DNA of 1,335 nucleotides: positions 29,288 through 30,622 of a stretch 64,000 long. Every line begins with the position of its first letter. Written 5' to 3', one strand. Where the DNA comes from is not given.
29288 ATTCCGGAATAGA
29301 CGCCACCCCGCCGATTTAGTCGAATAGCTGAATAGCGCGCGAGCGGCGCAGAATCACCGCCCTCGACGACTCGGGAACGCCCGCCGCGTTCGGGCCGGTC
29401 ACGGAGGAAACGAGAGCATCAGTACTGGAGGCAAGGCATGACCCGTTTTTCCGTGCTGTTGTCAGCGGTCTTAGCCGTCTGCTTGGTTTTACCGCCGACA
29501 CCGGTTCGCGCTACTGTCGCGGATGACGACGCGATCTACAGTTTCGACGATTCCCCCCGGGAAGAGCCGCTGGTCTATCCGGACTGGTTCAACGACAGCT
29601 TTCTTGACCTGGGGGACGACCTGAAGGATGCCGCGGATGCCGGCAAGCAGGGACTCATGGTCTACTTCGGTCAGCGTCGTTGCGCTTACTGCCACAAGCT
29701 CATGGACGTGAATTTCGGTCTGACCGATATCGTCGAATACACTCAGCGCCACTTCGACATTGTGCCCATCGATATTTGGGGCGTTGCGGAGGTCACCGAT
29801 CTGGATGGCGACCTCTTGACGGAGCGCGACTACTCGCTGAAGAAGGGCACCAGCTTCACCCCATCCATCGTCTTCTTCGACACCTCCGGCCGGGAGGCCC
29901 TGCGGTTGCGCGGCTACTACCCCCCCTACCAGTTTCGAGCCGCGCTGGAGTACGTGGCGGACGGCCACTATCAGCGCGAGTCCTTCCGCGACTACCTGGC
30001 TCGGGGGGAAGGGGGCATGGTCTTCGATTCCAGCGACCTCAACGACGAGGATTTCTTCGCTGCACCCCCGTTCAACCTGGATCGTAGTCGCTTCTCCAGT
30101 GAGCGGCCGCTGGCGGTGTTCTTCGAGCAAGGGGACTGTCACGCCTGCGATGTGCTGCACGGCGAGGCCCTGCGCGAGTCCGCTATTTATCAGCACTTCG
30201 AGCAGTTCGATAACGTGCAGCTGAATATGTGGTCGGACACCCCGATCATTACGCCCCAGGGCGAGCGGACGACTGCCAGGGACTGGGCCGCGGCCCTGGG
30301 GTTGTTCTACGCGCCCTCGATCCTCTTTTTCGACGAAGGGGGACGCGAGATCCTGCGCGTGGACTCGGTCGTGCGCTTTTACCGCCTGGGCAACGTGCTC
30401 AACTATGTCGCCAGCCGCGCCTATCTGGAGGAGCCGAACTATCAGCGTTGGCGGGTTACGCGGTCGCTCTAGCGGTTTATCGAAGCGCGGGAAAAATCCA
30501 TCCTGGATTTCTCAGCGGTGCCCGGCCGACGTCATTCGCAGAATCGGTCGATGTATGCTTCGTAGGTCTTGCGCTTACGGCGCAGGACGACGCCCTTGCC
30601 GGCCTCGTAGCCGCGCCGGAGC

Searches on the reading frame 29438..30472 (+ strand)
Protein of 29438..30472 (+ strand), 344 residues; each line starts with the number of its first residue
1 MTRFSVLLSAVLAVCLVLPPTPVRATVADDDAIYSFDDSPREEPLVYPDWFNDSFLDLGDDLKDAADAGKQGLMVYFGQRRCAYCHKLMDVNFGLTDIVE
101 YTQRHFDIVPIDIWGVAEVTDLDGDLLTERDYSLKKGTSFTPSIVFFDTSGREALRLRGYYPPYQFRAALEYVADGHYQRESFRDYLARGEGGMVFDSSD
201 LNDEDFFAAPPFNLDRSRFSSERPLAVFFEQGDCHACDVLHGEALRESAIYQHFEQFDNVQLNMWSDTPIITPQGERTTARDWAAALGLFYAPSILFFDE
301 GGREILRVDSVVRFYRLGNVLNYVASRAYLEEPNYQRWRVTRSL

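Call 55: search_protein_families(library=ncbifam, proteins=[window:29438-30472:+], max_evalue=0.00001)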
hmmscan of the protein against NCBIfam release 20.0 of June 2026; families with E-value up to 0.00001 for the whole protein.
window:29438-30472:+ (344 aa): 1 family
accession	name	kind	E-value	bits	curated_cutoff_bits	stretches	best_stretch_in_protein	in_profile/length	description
NF045694.1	seleno_TsoB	exception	1.2e-07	30.3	805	1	62-171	466-569/572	rhodanese/DsbD fusion-like selenoprotein TsoB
